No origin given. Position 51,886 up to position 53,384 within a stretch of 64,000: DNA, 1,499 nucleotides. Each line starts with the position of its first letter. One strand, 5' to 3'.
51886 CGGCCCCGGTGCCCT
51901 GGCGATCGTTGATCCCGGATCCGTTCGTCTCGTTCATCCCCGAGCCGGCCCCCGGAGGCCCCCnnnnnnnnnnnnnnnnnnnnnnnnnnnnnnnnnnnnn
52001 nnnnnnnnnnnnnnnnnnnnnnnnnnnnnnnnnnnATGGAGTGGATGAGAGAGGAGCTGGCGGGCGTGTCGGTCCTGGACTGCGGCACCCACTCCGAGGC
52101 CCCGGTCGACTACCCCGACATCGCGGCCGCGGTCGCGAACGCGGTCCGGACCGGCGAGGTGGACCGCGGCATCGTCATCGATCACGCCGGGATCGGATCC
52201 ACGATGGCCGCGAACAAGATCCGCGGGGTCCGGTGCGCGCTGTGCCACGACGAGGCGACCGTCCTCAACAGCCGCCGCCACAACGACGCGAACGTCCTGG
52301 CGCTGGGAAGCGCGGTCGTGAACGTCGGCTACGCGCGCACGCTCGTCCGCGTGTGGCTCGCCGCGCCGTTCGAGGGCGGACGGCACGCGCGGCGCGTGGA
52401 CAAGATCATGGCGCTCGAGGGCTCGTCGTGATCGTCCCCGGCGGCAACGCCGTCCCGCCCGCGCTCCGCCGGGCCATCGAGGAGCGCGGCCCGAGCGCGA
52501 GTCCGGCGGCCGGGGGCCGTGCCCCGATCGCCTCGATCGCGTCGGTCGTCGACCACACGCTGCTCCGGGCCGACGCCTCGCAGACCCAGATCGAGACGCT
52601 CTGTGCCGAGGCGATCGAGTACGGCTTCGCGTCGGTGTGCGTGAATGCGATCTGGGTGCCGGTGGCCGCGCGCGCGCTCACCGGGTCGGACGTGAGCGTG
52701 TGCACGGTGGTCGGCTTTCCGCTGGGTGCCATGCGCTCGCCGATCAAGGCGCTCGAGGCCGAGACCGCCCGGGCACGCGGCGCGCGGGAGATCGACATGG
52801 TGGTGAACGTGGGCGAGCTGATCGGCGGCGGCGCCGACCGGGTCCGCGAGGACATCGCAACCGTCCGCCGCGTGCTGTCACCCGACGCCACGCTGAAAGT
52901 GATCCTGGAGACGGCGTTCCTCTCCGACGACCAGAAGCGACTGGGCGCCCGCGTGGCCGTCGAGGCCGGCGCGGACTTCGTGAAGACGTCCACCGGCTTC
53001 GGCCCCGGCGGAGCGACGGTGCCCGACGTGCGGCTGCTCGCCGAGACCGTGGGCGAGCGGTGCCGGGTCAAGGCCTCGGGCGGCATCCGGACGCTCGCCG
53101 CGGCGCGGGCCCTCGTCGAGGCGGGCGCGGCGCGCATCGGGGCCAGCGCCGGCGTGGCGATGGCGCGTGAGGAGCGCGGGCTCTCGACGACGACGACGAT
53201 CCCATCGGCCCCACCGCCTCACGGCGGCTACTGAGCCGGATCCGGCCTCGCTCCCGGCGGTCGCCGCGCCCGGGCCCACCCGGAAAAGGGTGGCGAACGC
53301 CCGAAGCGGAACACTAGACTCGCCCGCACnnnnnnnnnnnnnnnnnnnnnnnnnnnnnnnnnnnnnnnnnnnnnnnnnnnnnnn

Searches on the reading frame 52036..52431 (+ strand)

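Call 51: search_protein_families(library=pfam, proteins=[window:52036-52431:+], max_evalue=0.00001)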
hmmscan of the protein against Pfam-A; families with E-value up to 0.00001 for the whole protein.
window:52036-52431:+ (131 aa): 1 family
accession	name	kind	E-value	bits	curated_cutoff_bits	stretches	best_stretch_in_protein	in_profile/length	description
PF02502.23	LacAB_rpiB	-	2e-44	151.3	24.7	1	9-124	23-138/138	Ribose/Galactose Isomerase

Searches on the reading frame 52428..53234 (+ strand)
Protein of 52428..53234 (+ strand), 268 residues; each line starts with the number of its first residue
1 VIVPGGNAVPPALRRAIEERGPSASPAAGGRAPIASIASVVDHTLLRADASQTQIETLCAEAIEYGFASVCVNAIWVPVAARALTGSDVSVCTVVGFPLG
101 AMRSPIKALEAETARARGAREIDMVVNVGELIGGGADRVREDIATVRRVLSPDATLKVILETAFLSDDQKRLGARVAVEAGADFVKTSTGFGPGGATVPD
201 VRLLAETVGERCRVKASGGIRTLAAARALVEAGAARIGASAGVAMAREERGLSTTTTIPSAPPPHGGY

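Call 51: search_protein_families(library=pfam, proteins=[window:52428-53234:+], max_evalue=0.00001)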
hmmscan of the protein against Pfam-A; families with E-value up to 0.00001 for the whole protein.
window:52428-53234:+ (268 aa): 1 family
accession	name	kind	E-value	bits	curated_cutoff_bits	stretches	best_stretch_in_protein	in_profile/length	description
PF01791.15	DeoC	-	3.2e-14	53.6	23.8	1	40-245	5-222/229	DeoC/LacD family aldolase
